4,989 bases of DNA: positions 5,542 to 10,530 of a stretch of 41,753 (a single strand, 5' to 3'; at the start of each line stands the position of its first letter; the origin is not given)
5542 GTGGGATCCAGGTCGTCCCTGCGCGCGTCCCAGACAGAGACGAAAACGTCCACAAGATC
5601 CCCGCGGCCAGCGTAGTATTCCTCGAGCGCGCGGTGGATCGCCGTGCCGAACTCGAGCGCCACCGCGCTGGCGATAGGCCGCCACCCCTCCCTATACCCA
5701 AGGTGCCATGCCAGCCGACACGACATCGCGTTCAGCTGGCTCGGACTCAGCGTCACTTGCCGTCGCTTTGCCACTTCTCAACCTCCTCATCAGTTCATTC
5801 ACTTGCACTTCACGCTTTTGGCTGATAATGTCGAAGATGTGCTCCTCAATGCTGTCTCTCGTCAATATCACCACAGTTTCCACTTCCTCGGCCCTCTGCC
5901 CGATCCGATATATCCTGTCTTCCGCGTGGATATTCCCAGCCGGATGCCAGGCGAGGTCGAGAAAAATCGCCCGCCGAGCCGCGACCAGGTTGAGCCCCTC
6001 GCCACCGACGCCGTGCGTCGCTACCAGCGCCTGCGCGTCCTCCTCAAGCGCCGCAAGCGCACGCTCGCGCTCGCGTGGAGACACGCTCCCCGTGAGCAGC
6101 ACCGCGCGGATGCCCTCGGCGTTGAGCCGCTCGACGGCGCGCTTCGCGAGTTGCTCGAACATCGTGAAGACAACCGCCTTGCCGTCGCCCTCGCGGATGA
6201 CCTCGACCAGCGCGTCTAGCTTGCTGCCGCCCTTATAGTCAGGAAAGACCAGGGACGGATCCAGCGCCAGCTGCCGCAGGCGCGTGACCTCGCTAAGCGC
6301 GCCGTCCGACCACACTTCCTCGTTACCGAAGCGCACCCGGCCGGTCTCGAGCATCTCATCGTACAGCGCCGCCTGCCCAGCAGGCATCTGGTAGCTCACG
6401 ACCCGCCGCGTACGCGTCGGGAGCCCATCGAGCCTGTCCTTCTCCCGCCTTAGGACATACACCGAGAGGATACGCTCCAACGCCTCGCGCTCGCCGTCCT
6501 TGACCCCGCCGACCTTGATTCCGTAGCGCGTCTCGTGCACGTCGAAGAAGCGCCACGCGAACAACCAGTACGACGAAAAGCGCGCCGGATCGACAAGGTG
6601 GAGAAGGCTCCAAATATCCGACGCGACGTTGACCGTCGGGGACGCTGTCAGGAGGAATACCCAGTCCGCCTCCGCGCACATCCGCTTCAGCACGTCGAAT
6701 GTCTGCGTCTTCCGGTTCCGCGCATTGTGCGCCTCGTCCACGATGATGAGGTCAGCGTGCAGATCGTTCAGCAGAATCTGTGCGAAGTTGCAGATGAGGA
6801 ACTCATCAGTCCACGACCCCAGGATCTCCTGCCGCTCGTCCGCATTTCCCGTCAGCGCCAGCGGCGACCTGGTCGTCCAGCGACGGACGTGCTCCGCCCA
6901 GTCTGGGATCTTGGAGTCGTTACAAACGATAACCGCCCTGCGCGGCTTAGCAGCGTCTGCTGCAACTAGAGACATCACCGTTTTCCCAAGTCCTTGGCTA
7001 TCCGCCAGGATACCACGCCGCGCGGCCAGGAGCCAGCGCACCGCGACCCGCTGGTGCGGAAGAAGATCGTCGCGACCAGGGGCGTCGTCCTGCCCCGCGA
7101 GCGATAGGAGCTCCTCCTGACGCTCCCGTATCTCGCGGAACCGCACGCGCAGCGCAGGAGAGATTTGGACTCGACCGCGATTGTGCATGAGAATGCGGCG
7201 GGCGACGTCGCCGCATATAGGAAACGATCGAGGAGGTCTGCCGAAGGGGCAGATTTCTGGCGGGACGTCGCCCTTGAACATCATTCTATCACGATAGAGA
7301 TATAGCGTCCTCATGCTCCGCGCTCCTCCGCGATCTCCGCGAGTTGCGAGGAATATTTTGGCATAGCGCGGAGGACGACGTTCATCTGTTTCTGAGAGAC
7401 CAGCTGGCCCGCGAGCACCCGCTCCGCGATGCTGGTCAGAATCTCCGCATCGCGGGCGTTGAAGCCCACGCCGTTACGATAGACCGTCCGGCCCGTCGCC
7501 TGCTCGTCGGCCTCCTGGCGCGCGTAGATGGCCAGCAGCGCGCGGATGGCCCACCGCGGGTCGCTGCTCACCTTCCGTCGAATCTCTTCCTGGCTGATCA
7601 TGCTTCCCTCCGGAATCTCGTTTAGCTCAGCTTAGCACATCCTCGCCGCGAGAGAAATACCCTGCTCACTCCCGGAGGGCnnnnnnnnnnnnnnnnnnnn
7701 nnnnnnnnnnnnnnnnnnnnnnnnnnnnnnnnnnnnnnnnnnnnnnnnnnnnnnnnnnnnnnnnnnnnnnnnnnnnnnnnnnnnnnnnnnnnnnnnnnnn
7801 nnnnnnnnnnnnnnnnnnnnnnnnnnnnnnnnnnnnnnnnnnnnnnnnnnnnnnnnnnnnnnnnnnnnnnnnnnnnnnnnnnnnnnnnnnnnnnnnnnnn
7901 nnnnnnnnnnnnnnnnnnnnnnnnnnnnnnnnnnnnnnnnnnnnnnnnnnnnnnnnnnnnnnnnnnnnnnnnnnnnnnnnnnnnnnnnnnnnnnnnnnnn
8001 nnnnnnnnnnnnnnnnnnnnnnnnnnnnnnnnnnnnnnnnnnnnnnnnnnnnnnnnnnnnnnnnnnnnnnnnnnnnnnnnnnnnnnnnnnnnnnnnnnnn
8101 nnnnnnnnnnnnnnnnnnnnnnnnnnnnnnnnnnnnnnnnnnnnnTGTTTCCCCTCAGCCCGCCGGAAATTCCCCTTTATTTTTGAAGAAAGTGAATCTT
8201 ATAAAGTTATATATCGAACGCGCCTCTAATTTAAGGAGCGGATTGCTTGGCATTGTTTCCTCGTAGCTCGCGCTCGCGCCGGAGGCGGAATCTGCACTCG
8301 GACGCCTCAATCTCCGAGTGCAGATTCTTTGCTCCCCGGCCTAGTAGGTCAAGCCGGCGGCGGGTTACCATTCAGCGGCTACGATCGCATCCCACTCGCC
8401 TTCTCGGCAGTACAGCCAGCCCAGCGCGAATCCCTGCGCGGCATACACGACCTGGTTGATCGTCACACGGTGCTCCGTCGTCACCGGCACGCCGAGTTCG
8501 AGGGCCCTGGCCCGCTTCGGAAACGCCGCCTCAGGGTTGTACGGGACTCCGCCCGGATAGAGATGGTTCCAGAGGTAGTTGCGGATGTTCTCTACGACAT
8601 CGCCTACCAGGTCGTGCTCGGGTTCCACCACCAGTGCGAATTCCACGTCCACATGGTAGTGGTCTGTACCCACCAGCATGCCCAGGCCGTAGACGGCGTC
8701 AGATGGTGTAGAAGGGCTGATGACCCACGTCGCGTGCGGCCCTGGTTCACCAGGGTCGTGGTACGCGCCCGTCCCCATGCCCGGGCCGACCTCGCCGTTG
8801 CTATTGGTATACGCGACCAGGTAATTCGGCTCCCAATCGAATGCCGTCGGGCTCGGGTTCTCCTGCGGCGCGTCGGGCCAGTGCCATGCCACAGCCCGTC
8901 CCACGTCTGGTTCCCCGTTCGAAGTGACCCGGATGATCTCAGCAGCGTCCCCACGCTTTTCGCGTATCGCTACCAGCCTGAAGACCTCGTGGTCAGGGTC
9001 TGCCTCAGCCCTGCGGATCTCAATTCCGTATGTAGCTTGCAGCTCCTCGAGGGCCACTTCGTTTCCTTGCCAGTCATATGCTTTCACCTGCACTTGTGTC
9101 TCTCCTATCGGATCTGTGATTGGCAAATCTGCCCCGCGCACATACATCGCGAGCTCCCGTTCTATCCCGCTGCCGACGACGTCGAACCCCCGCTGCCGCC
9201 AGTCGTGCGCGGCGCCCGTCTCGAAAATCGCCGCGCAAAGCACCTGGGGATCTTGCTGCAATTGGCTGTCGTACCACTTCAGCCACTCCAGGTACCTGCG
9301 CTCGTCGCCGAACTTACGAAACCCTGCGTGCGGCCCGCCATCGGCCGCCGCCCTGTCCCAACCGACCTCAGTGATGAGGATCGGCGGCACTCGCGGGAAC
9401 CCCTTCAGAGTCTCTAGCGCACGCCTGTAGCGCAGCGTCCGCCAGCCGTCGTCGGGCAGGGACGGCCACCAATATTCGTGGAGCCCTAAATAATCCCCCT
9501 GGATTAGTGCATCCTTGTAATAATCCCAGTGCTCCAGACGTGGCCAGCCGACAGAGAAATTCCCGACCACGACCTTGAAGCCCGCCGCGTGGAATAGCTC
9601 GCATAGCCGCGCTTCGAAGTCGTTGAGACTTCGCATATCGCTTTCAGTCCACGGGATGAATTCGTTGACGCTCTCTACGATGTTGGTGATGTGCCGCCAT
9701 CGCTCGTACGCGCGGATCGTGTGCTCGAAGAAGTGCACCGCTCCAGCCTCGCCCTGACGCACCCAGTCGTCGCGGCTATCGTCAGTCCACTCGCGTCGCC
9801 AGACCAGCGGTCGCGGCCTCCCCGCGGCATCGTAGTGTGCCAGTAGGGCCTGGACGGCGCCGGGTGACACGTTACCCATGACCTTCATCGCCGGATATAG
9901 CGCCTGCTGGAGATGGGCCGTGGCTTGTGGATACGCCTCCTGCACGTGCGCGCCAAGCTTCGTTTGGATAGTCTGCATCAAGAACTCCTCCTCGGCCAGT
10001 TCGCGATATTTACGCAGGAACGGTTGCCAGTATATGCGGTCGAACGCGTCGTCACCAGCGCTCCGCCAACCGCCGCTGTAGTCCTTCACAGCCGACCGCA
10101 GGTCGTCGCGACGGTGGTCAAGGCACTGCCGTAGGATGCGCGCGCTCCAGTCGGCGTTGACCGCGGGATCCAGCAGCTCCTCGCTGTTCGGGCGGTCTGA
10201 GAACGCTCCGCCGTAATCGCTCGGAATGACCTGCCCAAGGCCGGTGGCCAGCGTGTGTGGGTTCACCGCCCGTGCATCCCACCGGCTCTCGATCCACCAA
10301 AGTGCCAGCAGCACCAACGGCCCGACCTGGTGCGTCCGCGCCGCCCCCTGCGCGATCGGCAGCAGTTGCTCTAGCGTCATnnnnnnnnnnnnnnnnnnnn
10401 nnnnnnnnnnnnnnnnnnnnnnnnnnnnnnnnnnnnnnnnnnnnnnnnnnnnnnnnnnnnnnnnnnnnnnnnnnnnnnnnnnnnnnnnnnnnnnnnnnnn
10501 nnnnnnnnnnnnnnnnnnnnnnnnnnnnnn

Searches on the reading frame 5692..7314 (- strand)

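Call 26: search_protein_families(library=phrogs, max_evalue=0.00001, proteins=[window:5692-7314:-])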
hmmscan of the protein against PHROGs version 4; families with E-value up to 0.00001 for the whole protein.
window:5692-7314:- (540 aa): 7 families
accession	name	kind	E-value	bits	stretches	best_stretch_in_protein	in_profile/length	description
phrog_62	-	DNA, RNA and nucleotide metabolism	3.9e-84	284.2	1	80-524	693-1148/1881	DNA helicase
phrog_29996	-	unknown function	1.3e-20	74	1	84-504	724-1160/1189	-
phrog_16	-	DNA, RNA and nucleotide metabolism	6.8e-17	62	2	79-226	268-416/986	DNA helicase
phrog_23807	-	unknown function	6.3e-14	51.7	1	366-491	513-652/1053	-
phrog_11801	-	other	2.4e-10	39.3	0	67-146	853-933/2269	DNA methyltransferase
phrog_1685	-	unknown function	1.6e-09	36.6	0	438-523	1478-1563/2278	-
phrog_26785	-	unknown function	2.4e-08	33.4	0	101-242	271-423/1087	-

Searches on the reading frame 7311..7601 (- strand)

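Call 26: search_protein_families(library=phrogs, max_evalue=0.00001, proteins=[window:7311-7601:-])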
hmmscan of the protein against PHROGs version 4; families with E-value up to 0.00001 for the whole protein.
window:7311-7601:- (96 aa): 1 family
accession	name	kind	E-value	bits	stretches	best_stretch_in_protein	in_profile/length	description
phrog_21015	-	unknown function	6e-27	94.9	1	3-94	10-101/103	-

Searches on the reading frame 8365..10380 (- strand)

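Call 26: search_protein_families(library=phrogs, max_evalue=0.00001, proteins=[window:8365-10380:-])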
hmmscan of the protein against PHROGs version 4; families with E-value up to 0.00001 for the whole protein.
window:8365-10380:- (671 aa): 2 families
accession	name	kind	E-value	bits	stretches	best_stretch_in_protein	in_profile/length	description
phrog_342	-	head and packaging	7.9e-09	35.1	1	9-167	18-176/1235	internal virion protein with endolysin domain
phrog_2013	-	tail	2.1e-06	27.8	1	21-106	483-564/657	lytic tail protein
